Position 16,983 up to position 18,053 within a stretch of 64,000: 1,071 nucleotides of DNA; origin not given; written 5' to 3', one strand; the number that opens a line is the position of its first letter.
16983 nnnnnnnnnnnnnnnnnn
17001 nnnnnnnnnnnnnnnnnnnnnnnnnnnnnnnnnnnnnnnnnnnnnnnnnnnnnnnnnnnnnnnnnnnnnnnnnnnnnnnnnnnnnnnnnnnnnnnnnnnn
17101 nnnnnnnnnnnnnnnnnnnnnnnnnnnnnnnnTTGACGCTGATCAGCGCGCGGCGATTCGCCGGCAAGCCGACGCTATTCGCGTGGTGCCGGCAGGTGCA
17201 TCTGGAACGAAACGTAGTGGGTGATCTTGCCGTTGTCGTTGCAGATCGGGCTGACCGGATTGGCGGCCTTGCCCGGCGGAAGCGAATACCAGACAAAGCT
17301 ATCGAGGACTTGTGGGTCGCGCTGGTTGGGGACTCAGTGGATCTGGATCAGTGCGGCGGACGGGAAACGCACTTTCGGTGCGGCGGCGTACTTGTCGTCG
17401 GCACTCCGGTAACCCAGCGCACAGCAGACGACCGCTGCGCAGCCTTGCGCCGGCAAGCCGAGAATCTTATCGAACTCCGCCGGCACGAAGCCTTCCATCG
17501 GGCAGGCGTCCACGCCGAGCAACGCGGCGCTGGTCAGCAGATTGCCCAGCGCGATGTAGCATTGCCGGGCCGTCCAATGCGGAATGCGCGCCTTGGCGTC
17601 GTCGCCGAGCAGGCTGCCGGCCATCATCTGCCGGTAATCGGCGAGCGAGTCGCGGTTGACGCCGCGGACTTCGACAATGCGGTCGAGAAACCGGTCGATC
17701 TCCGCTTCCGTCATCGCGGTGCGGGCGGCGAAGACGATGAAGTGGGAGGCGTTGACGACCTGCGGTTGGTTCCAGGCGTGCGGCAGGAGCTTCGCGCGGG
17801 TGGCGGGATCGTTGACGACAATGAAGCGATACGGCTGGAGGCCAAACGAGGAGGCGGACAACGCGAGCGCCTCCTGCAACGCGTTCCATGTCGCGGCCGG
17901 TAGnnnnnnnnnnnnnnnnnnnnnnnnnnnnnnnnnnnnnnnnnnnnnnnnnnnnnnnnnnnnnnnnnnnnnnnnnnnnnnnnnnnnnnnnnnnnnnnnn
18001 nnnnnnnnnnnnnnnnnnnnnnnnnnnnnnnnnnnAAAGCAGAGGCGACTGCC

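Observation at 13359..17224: Rifampin-phosphotransferase-like PEP-utilising enzyme translationally coupled (ATGA) to an FeS-BCP photolyase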

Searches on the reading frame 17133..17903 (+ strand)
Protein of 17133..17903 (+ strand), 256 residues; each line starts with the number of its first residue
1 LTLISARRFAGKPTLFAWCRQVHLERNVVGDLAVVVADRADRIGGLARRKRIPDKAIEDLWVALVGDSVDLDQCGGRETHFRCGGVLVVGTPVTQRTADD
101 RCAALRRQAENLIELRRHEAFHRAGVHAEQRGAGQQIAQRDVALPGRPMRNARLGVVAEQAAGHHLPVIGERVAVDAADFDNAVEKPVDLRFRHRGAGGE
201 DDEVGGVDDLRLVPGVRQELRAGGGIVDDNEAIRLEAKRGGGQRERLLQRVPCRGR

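Call 7: search_protein_families(library=pfam, proteins=[window:17133-17903:+], max_evalue=0.01)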
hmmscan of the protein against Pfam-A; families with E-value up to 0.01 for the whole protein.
window:17133-17903:+ (256 aa): 0 families

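Call 8: search_protein_families(library=ncbifam, proteins=[window:17133-17903:+], max_evalue=0.01)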
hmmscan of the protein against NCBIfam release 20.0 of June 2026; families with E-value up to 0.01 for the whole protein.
window:17133-17903:+ (256 aa): 0 families
